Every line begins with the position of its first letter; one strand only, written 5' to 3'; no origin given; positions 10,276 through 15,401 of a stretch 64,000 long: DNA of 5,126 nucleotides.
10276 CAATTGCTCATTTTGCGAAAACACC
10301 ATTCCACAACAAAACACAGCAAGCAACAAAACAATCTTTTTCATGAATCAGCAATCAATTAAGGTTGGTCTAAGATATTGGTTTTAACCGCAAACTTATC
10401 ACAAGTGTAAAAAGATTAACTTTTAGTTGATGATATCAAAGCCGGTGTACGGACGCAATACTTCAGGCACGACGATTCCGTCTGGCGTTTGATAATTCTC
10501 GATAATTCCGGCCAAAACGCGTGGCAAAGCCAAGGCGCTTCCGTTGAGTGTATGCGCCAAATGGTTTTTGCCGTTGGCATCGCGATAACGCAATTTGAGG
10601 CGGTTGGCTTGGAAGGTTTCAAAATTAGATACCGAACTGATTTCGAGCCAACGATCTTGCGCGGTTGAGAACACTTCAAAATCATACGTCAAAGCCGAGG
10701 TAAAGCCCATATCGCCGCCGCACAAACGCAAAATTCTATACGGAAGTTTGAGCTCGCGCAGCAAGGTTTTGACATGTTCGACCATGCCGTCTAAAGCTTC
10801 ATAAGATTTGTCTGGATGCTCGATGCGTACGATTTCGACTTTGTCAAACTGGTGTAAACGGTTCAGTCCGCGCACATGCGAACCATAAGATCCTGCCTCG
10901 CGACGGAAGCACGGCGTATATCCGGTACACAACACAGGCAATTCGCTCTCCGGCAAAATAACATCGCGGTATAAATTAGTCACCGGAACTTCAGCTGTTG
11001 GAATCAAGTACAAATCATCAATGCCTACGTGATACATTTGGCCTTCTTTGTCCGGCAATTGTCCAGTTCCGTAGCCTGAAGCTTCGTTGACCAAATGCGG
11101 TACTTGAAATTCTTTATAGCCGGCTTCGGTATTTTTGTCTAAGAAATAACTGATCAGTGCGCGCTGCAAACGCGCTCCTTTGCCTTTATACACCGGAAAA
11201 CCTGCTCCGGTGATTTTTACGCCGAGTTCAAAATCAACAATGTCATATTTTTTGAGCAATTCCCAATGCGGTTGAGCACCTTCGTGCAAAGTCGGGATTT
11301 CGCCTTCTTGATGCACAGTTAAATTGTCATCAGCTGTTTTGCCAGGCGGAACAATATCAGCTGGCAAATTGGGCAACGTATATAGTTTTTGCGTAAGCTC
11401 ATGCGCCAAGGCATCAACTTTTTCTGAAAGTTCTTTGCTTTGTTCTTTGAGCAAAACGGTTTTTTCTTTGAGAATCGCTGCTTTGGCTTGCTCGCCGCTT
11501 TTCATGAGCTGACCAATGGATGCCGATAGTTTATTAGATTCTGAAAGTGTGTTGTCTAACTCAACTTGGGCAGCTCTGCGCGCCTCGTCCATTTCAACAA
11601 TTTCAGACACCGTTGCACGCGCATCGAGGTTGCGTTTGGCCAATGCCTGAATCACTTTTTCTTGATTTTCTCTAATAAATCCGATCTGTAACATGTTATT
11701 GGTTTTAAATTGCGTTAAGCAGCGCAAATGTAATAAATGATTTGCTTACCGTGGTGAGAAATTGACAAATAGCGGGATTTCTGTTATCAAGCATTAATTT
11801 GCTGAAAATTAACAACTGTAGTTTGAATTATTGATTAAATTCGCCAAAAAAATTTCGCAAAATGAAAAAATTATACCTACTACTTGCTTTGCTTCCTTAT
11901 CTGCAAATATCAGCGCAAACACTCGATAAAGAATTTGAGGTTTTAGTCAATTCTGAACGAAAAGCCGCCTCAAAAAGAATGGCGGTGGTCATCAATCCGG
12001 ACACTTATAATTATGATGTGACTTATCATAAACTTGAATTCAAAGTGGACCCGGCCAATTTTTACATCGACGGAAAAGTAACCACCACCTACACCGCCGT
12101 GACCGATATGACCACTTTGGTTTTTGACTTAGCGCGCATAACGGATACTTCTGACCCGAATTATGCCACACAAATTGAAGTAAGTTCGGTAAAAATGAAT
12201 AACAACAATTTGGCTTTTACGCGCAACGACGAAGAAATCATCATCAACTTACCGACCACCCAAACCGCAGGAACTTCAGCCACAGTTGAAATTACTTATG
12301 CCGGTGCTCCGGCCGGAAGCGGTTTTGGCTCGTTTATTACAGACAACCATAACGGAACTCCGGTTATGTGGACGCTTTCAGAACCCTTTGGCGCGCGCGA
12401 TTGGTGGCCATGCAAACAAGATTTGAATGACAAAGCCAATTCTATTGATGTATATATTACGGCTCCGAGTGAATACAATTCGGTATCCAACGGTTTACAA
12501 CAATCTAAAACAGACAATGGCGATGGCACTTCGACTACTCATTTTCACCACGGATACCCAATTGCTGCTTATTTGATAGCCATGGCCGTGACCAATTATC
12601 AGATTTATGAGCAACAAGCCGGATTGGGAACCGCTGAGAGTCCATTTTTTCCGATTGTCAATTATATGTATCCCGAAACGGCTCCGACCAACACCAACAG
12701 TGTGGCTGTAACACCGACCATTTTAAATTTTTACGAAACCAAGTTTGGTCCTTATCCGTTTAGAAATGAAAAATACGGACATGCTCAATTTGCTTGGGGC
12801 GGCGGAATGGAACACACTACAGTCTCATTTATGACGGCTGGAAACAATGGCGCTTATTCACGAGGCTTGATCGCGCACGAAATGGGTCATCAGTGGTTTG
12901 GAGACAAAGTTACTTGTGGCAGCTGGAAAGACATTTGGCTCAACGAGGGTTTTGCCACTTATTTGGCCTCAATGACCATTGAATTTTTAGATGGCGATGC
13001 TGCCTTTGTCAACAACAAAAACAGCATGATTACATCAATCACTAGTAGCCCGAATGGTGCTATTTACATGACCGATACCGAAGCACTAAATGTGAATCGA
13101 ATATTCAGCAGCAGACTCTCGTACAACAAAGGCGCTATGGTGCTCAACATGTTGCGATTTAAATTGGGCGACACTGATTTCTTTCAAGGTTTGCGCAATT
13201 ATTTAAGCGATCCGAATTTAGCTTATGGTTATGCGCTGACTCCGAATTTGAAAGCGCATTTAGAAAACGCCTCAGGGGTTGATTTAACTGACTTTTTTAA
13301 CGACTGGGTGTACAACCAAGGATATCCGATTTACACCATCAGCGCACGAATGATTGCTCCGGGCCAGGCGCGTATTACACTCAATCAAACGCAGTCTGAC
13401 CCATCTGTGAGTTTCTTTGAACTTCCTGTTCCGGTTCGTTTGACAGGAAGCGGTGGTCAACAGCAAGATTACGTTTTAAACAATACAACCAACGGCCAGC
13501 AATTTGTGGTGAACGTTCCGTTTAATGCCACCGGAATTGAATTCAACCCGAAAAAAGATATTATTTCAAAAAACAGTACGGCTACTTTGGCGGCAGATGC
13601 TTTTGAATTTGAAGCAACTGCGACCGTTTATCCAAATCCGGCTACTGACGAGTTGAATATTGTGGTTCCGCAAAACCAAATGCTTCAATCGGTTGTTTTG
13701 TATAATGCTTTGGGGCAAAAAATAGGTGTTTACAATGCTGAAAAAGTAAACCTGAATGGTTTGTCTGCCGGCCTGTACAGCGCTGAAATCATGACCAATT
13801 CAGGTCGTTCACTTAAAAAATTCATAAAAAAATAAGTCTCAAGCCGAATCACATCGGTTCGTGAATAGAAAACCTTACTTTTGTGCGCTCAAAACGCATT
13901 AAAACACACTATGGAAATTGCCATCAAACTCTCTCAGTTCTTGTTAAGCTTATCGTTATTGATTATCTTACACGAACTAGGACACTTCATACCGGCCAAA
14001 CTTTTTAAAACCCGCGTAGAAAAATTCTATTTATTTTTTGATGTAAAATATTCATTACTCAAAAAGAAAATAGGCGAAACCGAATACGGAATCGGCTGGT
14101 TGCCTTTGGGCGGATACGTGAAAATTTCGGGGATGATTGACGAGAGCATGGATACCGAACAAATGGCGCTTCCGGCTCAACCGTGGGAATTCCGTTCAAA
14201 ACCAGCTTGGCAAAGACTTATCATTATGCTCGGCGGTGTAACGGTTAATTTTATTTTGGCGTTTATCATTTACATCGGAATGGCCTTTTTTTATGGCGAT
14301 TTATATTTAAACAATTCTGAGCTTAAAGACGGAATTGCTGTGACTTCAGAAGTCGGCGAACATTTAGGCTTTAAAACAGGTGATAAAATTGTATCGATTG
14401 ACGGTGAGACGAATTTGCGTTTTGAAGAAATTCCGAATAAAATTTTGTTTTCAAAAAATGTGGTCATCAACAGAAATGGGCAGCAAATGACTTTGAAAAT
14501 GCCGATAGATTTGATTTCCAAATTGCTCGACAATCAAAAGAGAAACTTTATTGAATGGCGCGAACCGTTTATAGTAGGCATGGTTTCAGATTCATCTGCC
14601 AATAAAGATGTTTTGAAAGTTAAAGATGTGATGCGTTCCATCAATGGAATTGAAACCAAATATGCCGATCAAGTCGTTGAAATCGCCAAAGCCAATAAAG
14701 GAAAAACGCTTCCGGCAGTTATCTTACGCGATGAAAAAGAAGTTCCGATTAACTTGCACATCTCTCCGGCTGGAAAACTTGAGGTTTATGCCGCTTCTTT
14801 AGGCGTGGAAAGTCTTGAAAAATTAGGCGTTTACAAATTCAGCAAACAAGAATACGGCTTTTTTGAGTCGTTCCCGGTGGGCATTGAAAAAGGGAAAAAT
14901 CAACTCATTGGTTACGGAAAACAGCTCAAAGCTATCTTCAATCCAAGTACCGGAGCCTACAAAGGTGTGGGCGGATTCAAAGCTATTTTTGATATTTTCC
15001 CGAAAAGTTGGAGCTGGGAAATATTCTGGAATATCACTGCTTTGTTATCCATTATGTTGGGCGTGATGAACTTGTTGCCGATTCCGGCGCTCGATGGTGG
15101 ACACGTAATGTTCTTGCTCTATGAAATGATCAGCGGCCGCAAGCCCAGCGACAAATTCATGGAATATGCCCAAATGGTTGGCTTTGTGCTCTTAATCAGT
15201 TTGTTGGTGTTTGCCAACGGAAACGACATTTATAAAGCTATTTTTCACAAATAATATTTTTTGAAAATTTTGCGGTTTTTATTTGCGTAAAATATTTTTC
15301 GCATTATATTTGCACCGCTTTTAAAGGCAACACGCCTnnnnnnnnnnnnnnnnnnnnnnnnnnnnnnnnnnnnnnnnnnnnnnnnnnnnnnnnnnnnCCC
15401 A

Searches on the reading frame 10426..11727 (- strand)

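Call 82: search_protein_families(library=pfam, proteins=[window:10426-11727:-], max_evalue=0.00001)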
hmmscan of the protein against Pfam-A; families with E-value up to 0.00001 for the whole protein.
window:10426-11727:- (434 aa): 2 families
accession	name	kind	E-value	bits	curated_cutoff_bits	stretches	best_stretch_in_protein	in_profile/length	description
PF00587.30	tRNA-synt_2b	-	1.3e-33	117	29.3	1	237-412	9-179/179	tRNA synthetase class II core domain (G, H, P, S and T)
PF02403.27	Seryl_tRNA_N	-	3.2e-22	79.2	28.2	1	12-122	1-108/108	Seryl-tRNA synthetase N-terminal domain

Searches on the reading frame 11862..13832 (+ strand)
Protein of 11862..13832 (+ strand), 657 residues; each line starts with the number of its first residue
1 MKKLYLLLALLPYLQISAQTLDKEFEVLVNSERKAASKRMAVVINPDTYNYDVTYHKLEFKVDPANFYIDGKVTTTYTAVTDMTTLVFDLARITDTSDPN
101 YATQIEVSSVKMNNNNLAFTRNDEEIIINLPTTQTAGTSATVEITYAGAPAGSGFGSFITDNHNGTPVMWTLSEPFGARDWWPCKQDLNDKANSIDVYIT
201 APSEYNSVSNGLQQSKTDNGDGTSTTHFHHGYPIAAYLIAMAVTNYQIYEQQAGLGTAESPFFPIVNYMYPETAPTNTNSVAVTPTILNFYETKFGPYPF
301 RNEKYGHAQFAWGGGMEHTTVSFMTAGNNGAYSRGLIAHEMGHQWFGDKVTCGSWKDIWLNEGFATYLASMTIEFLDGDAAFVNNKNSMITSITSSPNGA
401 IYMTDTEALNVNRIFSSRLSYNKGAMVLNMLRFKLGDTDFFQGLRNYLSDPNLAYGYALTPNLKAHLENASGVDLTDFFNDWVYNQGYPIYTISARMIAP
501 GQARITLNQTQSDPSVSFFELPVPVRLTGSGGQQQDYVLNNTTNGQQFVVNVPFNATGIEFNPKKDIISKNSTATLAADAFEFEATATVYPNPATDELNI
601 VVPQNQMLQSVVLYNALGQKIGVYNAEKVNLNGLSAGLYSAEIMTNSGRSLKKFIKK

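Call 37: search_protein_families(library=pfam, proteins=[window:11862-13832:+], max_evalue=0.00001)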
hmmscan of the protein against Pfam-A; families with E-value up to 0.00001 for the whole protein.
window:11862-13832:+ (657 aa): 3 families
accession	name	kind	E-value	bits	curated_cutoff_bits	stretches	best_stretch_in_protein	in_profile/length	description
PF01433.26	Peptidase_M1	-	3.2e-31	109.1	27.7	1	331-482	65-218/218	Peptidase family M1 domain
PF17900.6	Peptidase_M1_N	-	1.2e-17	65.1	25.8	1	55-238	4-186/186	Peptidase M1 N-terminal domain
PF18962.6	Por_Secre_tail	-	8.4e-11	42.5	27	1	589-655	1-74/75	Secretion system C-terminal sorting domain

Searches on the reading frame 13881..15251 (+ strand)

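Call 15: search_protein_families(library=pfam, proteins=[window:13881-15251:+], max_evalue=0.001)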
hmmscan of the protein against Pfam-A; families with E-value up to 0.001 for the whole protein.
window:13881-15251:+ (457 aa): 3 families
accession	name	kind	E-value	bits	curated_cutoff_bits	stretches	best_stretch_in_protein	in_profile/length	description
PF02163.28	Peptidase_M50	-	9.3e-52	176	27.2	1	20-440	2-220/221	Peptidase family M50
PF17820.7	PDZ_6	-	0.00014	22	27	0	159-177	11-29/54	PDZ domain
PF13180.12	PDZ_2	-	0.00024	21.7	27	0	232-292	17-78/80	PDZ domain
